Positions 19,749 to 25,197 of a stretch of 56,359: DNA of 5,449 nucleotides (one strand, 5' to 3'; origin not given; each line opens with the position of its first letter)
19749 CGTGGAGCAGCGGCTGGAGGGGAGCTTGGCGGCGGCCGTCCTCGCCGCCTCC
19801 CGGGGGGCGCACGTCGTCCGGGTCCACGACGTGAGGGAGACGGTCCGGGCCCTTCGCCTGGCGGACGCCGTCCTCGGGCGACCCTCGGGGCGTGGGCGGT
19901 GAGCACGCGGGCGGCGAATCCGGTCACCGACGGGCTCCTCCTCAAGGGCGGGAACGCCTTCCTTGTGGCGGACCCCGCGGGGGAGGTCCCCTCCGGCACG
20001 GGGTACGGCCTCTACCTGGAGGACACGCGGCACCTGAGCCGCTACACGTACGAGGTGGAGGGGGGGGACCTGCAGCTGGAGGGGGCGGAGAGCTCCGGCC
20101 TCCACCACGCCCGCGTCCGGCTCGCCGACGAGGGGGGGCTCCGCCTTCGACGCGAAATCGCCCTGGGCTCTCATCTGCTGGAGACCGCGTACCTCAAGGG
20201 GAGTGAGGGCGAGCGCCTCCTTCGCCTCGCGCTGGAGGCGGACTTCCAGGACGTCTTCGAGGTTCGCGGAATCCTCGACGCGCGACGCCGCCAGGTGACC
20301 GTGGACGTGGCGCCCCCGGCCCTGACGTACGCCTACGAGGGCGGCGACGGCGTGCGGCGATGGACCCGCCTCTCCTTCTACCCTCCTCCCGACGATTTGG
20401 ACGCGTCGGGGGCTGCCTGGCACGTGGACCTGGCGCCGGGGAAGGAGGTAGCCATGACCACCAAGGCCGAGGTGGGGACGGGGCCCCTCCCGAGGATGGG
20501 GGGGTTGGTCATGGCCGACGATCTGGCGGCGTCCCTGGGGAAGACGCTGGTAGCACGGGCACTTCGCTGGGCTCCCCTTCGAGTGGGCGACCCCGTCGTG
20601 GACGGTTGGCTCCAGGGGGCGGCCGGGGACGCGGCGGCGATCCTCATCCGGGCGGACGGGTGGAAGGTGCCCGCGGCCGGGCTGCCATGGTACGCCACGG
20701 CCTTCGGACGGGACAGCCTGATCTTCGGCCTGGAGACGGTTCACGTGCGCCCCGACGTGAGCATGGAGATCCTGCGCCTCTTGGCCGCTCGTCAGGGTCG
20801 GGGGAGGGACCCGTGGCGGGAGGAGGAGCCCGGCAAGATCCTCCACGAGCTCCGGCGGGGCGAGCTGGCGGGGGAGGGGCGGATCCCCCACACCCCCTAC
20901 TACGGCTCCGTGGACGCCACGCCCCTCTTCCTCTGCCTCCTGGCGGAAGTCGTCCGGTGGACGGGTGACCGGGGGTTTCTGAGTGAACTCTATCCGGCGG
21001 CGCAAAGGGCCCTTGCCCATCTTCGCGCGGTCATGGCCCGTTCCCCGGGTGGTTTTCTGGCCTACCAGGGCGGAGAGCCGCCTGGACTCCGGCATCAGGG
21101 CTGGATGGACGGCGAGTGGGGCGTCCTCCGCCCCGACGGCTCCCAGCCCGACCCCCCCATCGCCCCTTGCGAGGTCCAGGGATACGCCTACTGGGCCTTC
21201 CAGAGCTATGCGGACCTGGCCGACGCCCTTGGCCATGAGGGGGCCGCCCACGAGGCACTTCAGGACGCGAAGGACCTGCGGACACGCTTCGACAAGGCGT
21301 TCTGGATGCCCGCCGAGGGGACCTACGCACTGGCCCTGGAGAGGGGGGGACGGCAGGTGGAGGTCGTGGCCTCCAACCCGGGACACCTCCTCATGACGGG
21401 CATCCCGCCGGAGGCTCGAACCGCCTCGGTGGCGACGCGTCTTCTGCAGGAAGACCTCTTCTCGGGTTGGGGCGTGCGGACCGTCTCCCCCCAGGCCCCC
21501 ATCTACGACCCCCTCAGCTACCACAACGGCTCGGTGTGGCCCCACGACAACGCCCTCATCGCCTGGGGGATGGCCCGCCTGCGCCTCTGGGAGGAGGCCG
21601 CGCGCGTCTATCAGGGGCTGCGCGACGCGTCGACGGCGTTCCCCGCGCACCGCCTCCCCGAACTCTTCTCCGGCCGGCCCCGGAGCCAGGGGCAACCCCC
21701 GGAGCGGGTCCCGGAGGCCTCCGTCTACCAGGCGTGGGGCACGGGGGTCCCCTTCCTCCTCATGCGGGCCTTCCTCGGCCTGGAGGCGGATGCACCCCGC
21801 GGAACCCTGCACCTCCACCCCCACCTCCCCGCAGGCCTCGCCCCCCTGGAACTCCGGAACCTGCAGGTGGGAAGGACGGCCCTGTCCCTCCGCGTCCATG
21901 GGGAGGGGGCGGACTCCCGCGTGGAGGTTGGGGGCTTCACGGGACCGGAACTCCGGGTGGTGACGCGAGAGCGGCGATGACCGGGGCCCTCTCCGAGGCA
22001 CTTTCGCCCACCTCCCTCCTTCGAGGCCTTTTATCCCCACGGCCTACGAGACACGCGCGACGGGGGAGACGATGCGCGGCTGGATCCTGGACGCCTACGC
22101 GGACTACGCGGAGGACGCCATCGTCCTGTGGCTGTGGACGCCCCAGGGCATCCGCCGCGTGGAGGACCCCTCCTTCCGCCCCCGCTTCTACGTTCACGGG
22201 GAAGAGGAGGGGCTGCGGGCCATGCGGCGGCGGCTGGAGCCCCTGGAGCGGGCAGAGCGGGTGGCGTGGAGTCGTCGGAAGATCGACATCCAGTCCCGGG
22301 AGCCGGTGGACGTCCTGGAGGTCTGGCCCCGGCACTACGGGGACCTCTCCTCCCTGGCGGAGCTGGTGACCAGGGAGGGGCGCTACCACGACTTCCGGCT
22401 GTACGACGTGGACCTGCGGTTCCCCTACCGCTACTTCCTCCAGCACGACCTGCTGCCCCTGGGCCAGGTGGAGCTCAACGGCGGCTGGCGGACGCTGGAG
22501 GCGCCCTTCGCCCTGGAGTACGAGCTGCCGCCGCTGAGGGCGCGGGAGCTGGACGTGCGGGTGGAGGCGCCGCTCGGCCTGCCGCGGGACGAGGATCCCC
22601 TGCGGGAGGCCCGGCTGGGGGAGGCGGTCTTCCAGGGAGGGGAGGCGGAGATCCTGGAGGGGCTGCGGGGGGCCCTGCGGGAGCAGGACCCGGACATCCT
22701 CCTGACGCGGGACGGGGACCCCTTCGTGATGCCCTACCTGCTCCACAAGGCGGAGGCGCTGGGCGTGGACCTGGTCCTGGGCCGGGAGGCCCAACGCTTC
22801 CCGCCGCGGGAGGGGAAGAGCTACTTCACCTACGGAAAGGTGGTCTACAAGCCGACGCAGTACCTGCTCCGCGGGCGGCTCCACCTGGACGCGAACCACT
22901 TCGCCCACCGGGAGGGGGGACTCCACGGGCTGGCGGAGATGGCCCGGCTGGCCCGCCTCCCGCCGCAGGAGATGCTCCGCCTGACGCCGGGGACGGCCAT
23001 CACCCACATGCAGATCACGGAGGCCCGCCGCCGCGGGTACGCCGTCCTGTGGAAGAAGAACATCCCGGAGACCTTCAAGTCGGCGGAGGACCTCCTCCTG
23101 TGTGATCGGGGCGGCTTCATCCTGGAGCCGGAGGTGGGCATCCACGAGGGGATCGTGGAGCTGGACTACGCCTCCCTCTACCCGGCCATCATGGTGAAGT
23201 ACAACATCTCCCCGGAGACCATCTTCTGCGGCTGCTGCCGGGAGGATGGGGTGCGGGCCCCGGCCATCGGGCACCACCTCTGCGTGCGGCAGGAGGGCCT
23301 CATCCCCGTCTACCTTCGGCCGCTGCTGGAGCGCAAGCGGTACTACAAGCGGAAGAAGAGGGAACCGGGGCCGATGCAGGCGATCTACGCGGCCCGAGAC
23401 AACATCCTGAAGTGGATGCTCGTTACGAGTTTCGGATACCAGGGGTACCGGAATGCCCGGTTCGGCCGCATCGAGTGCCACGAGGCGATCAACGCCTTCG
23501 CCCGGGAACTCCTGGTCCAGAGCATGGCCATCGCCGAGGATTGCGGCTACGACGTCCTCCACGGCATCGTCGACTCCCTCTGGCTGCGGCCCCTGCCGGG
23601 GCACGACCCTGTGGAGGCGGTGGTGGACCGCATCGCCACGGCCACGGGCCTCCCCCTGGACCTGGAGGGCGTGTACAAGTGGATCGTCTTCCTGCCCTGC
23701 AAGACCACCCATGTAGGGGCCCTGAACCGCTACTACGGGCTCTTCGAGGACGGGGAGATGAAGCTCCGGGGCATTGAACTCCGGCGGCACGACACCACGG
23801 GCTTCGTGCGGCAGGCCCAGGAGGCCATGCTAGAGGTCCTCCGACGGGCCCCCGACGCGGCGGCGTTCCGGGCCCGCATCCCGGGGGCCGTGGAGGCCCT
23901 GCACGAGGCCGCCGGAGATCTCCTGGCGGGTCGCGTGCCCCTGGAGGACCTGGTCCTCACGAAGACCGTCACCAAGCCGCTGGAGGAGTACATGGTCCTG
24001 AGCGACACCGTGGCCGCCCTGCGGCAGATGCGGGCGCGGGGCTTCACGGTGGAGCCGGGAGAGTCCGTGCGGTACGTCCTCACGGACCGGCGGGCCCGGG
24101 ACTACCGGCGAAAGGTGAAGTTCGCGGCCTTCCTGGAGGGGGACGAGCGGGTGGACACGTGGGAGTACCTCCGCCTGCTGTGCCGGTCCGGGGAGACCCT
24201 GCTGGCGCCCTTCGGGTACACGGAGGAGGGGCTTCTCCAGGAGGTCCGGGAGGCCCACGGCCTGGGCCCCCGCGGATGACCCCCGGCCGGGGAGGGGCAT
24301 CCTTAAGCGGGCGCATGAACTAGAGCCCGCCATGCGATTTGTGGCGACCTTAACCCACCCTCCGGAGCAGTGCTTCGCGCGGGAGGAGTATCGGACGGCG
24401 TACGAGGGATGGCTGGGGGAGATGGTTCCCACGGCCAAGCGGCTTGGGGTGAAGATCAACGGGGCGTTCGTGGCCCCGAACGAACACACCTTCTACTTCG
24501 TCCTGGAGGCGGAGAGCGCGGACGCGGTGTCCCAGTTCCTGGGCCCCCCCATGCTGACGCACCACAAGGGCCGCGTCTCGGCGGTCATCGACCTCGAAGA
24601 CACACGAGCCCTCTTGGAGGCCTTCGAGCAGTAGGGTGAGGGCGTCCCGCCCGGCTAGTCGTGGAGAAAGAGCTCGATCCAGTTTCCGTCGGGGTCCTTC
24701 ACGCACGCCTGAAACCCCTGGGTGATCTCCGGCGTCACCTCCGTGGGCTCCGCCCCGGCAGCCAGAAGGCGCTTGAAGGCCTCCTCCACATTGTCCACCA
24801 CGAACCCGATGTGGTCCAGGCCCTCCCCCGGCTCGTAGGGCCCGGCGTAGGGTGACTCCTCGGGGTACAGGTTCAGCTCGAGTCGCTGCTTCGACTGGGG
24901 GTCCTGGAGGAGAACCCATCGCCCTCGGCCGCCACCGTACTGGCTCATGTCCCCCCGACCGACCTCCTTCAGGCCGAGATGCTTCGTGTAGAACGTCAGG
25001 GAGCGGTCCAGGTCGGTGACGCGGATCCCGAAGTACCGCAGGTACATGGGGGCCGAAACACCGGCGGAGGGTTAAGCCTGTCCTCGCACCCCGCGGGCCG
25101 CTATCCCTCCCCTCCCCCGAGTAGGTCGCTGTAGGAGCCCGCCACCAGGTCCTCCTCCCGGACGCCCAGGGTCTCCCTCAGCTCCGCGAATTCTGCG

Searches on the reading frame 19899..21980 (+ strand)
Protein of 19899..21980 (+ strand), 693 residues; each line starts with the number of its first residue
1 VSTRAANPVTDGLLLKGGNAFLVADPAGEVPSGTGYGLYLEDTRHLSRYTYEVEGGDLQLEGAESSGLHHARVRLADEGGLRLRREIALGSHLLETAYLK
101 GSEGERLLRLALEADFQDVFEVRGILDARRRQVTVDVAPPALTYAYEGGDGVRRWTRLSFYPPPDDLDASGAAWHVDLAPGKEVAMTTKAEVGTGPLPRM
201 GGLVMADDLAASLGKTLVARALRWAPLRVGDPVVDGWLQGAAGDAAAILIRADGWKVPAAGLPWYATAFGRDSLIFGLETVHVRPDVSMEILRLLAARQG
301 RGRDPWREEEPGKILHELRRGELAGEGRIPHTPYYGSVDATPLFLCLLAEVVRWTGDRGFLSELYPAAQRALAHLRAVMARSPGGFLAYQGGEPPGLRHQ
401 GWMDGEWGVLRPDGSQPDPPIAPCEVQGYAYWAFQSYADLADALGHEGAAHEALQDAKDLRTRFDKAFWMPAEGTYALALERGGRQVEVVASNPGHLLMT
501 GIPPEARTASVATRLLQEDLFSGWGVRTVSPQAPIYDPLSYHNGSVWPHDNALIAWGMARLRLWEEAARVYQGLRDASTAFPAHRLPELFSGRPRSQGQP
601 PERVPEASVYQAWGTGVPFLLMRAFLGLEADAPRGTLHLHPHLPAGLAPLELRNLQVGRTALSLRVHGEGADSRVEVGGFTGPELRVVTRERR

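Call 72: search_protein_families(library=pfam, proteins=[window:19899-21980:+])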
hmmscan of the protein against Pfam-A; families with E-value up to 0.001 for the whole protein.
window:19899-21980:+ (693 aa): 3 families
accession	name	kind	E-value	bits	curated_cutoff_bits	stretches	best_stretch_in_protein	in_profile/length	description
PF14742.11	GDE_N_bis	-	3.3e-30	105.7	22.1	1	15-187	1-192/194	N-terminal domain of (some) glycogen debranching enzymes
PF22422.2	MGH1-like_GH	-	3.7e-18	66.7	27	1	333-579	59-325/356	Mannosylglycerate hydrolase MGH1-like glycoside hydrolase domain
PF06202.20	GDE_C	-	2e-11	43.9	21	1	331-615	73-362/367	Amylo-alpha-1,6-glucosidase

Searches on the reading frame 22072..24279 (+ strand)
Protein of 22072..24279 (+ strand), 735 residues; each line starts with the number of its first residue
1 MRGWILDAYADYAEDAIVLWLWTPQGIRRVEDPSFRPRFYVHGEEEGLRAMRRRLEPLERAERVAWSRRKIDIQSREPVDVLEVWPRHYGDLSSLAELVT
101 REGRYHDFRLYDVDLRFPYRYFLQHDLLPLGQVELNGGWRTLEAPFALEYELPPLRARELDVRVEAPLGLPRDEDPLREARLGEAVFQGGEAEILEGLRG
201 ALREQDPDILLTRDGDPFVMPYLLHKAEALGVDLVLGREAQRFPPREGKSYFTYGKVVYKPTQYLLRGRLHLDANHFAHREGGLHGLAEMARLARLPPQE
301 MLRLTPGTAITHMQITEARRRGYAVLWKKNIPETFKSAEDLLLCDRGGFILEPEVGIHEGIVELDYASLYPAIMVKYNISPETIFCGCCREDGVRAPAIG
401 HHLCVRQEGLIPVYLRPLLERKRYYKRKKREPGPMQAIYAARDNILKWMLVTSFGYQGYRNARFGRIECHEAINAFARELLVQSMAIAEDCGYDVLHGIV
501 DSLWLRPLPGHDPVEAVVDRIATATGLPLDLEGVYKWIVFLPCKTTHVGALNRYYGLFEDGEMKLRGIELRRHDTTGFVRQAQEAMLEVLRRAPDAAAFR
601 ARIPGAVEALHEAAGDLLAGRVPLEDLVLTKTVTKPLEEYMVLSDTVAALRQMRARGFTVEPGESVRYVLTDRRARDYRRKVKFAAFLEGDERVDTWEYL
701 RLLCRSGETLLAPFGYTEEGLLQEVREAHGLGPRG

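Call 8: search_protein_families(library=pfam, proteins=[window:22072-24279:+])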
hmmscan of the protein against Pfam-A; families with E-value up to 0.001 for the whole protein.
window:22072-24279:+ (735 aa): 2 families
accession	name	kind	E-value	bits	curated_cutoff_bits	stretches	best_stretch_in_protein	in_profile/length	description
PF00136.26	DNA_pol_B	-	4.5e-27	95.4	23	2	346-490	44-201/453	DNA polymerase family B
PF03104.25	DNA_pol_B_exo1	-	7.2e-05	22.7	23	1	191-280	143-230/242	DNA polymerase family B, exonuclease domain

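Call 9: find_homologous_proteins(query=window:22072-24279:+)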
Query window:22072-24279:+ (735 aa): 2072 proteins with E <= 0.001 among 8000 candidates; the best 120 are listed.
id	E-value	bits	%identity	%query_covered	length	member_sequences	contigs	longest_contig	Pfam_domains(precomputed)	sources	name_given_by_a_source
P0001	0.0e+0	1577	93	100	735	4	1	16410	PF00136.27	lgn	-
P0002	0.0e+0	1351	80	99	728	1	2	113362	PF00136.27,PF03104.26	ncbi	-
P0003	0.0e+0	1342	80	99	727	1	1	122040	PF00136.27,PF03104.26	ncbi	-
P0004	0.0e+0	1325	80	98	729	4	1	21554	PF00136.27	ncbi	-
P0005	0.0e+0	1325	81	62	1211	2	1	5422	PF00136.27,PF14528.12,PF03104.26,PF14890.12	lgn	-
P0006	0.0e+0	1323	79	99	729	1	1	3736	PF00136.27,PF03104.26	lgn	-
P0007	0.0e+0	1292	77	99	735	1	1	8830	PF00136.27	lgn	-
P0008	0.0e+0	1287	76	99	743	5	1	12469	PF00136.27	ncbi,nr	ncbi:MAG: hypothetical protein LN412_03060 [Candidatus Thermoplasmatota archaeon]|nr:hypothetical pr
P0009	0.0e+0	1222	73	99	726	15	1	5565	PF00136.27,PF03104.26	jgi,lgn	jgi:DNA polymerase elongation subunit (family B)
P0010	0.0e+0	1203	72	99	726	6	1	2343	PF00136.27,PF03104.26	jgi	jgi:DNA polymerase elongation subunit (family B)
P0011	0.0e+0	1200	72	62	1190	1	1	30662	PF00136.27,PF14528.12,PF03104.26,PF14890.12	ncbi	ncbi:MAG: DNA polymerase domain-containing protein [Thermoplasmata archaeon]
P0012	0.0e+0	1187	73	62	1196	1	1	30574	PF00136.27,PF14528.12,PF14890.12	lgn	-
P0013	0.0e+0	1175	72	99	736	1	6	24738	PF00136.27,PF03104.26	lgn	-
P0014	4.6e-294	995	61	99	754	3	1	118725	PF00136.27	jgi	-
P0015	9.2e-292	988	58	99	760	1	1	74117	PF00136.27,PF03104.26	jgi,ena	-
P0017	5.3e-291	985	59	99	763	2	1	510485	PF00136.27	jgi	-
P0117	4.9e-257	873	52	57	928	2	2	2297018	PF00136.27,PF14890.12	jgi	jgi:DNA polymerase elongation subunit (family B)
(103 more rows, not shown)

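Call 11: find_encoding_contigs(protein=P0003, flank=10000, max_places=3)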
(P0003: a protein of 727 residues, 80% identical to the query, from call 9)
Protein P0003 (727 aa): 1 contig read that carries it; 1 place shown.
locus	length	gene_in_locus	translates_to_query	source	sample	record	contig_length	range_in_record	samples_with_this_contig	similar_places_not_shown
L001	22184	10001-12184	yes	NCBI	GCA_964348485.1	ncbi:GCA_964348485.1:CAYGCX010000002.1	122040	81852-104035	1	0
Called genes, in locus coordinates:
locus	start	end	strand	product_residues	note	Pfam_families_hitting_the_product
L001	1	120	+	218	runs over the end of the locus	PF00702:Hydrolase, PF12710:HAD (weak), PF13419:HAD_2, PF13242:Hydrolase_like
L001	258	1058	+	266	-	PF00583:Acetyltransf_1 (weak), PF12746:GNAT_acetyltran, PF08445:FR47 (weak)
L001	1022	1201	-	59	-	-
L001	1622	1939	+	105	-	PF17363:DUF5388 (faint), PF17723:RHH_8 (faint), PF01402:RHH_1 (faint)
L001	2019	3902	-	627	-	PF08915:tRNA-Thr_ED, PF00587:tRNA-synt_2b, PF03129:HGTP_anticodon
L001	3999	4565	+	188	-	PF01814:Hemerythrin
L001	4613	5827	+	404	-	PF00809:Pterin_bind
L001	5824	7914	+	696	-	PF14742:GDE_N_bis, PF22422:MGH1-like_GH, PF06202:GDE_C (weak)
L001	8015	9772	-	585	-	PF04199:Cyclase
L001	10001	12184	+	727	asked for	PF03104:DNA_pol_B_exo1 (weak), PF00136:DNA_pol_B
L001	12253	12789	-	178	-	PF01928:CYTH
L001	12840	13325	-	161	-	PF07443:HARP (weak)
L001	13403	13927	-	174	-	PF00156:Pribosyltran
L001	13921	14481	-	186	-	PF01864:CarS-like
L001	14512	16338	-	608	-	PF00270:DEAD (weak), PF06733:DEAD_2, PF06777:HBB, PF13307:Helicase_C_2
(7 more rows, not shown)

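Call 12: find_encoding_contigs(protein=P0002, flank=10000, max_places=3)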
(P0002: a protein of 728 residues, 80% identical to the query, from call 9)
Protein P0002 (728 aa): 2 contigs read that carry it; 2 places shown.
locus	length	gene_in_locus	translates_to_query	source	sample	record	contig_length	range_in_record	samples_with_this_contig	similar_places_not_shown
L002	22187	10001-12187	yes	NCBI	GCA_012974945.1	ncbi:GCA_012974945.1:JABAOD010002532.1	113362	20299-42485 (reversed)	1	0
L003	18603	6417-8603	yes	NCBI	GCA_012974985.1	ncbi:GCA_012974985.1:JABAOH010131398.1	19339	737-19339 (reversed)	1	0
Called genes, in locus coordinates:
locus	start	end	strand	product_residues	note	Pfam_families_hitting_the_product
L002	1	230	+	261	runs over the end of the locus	PF13427:AadA_C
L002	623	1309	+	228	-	PF13489:Methyltransf_23 (faint), PF01209:Ubie_methyltran, PF13847:Methyltransf_31, PF08241:Methyltransf_11, PF08242:Methyltransf_12, PF13649:Methyltransf_25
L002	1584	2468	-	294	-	-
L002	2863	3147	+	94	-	PF01402:RHH_1 (faint)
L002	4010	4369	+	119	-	-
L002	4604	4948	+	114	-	-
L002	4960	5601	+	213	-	PF01814:Hemerythrin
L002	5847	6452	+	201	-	PF06195:DUF996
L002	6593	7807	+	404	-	PF00809:Pterin_bind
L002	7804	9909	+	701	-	PF14742:GDE_N_bis, PF06202:GDE_C (faint), PF22422:MGH1-like_GH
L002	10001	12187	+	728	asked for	PF03104:DNA_pol_B_exo1 (weak), PF00136:DNA_pol_B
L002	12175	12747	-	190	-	PF01928:CYTH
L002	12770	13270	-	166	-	PF07443:HARP (weak)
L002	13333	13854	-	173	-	PF00156:Pribosyltran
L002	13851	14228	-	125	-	PF01864:CarS-like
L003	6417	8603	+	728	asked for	PF03104:DNA_pol_B_exo1 (weak), PF00136:DNA_pol_B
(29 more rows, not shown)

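Call 61: search_solved_structures(query=window:22072-24279:+, max_evalue=1e-10)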
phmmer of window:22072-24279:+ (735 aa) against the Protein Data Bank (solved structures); distinct sequences matched with E-value up to 1e-10: 56.
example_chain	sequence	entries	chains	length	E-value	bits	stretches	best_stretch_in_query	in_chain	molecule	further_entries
4flt_A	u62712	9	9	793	3.6e-54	187.3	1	288-732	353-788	DNA polymerase 1 | Pyrococcus abyssi B family DNA polymerase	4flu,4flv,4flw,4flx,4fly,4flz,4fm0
4fm2_A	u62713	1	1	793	1.7e-53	185.1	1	288-732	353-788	DNA polymerase 1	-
6wya_A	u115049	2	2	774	5.2e-52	180.2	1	344-731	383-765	DNA polymerase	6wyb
8s84_A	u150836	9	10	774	3.6e-51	177.4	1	346-726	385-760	DNA polymerase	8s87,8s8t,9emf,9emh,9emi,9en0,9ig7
5h12_A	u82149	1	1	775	5.9e-51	176.7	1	288-724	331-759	Deep Vent DNA Polymerase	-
4k8z_A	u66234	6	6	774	1.2e-50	175.6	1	345-726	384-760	DNA polymerase | DNA polymerase,DNA polymerase,DNA polymerase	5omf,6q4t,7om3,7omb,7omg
1wns_A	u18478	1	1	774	1.5e-50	175.4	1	345-726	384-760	DNA POLYMERASE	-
1wn7_A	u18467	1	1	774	3.8e-50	174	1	345-726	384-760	Family B DNA Polymerase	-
7b06_A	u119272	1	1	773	7.2e-50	173.1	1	346-732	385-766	DNA polymerase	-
5vu5_A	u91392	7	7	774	8e-50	172.9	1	345-726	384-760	DNA polymerase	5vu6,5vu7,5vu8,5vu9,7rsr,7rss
7rsu_A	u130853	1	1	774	9.6e-50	172.7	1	345-726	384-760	DNA polymerase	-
1qqc_A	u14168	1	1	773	1.1e-49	172.5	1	345-732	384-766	DNA POLYMERASE II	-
7tqw_A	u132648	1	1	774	1.1e-49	172.4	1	345-726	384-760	DNA polymerase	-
2xhb_A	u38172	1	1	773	2.3e-49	171.4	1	346-732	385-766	DNA POLYMERASE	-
2vwj_A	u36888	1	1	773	2.5e-49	171.3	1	346-732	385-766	DNA POLYMERASE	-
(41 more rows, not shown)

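Call 64: search_protein_families(library=ncbifam, proteins=[window:22072-24279:+], max_evalue=0.001)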
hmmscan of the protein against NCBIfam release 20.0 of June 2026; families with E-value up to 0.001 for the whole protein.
window:22072-24279:+ (735 aa): 9 families
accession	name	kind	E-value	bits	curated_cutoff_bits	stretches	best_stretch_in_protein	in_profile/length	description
NF004416.0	PRK05761.1-2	equivalog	2.5e-130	435.9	516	1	94-714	79-649/665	type B DNA-directed DNA polymerase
NF004418.0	PRK05761.1-4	subfamily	2.5e-118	396.3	692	1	11-724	6-703/717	type B DNA-directed DNA polymerase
NF004417.0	PRK05761.1-3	equivalog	5.1e-45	153.8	780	1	290-709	426-839/858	DNA-directed DNA polymerase I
NF004419.0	PRK05761.1-5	equivalog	2.7e-38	131.5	1285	1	290-715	493-914/932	DNA-directed DNA polymerase I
NF004415.0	PRK05761.1-1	equivalog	3e-28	98.2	1289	1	290-715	435-858/883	DNA-directed DNA polymerase I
NF004421.0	PRK05762.1-2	equivalog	7.1e-23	80.8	570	1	345-673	411-747/795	DNA polymerase II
TIGR00592.1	pol2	superfamily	8.1e-23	80.4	239.95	1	346-672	801-1131/1176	DNA polymerase (pol2)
NF004422.0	PRK05762.1-4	equivalog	9.8e-17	60.6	1103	1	309-640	376-701/789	DNA polymerase II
NF004420.0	PRK05762.1-1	equivalog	1.6e-12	46.9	1435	1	345-641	399-696/783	DNA polymerase II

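Call 87: find_encoding_contigs(protein=P0117, flank=10000, max_places=2)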
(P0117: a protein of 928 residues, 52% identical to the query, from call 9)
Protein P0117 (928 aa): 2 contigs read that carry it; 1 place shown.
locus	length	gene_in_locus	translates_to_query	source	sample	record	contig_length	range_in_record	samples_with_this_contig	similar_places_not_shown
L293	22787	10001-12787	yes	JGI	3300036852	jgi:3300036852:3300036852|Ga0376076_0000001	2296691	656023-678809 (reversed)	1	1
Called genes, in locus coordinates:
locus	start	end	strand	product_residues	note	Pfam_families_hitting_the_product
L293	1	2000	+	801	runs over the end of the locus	PF02463:SMC_N, PF13476:AAA_23, PF13555:AAA_29 (weak)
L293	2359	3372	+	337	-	-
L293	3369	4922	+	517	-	PF01935:DUF87, PF05872:HerA_C (faint)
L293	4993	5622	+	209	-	-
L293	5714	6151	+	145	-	PF10604:Polyketide_cyc2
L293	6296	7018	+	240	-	PF08423:Rad51 (weak)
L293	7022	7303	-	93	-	-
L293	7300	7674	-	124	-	PF01810:LysE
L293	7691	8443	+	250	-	PF01261:AP_endonuc_2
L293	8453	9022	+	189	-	PF10706:Aminoglyc_resit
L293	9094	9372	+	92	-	PF26485:DUF8156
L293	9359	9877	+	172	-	PF00583:Acetyltransf_1, PF13508:Acetyltransf_7, PF08445:FR47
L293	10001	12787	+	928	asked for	PF00136:DNA_pol_B, PF14890:Intein_splicing, PF00136:DNA_pol_B (weak)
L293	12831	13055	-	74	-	PF02609:Exonuc_VII_S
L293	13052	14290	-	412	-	PF13742:tRNA_anti_2, PF01336:tRNA_anti-codon, PF02601:Exonuc_VII_L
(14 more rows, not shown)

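Call 88: find_encoding_contigs(protein=P0017, flank=10000, max_places=1)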
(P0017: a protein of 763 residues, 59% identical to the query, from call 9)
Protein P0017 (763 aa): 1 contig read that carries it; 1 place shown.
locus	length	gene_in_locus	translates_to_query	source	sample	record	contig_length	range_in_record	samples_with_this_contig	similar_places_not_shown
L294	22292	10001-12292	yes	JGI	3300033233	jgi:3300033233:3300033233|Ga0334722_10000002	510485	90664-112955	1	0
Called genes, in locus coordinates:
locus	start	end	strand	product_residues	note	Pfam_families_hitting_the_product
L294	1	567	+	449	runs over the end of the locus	PF13374:TPR_10 (faint), PF07719:TPR_2 (faint), PF17874:TPR_MalT (faint), PF14938:SNAP (weak), PF13424:TPR_12 (weak)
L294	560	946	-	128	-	-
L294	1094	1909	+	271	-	PF06745:ATPase, PF24336:DUF7504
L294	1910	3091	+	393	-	PF06745:ATPase, PF23442:DUF7125, PF24336:DUF7504 (weak), PF00025:Arf, PF00009:GTP_EFTU (faint), PF00071:Ras (weak), PF01926:MMR_HSR1 (weak)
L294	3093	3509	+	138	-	PF03259:Robl_LC7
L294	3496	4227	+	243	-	PF03796:DnaB_C (faint), PF13481:AAA_25, PF23442:DUF7125, PF06745:ATPase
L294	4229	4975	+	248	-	PF06745:ATPase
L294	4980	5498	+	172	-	-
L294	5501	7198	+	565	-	-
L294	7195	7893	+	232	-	PF06745:ATPase, PF13481:AAA_25, PF23442:DUF7125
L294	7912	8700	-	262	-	PF08713:DNA_alkylation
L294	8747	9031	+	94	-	PF26485:DUF8156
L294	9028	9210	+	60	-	PF01402:RHH_1 (weak)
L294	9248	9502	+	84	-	PF02697:VAPB_antitox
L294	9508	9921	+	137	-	PF01850:PIN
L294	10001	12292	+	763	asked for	PF00136:DNA_pol_B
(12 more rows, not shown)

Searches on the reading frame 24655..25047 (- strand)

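Call 8: search_protein_families(library=pfam, proteins=[window:24655-25047:-])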
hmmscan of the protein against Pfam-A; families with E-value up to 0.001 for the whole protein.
window:24655-25047:- (130 aa): 3 families
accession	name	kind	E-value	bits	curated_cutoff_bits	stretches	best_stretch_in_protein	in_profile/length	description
PF00903.31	Glyoxalase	-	5.3e-22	78.9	20.6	1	5-126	4-121/121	Glyoxalase/Bleomycin resistance protein/Dioxygenase superfamily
PF18029.7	Glyoxalase_6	-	1.8e-09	38.6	23.6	1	8-126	4-105/106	Glyoxalase-like domain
PF13669.12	Glyoxalase_4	-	1e-08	35.9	27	1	7-109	4-101/109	Glyoxalase/Bleomycin resistance protein/Dioxygenase superfamily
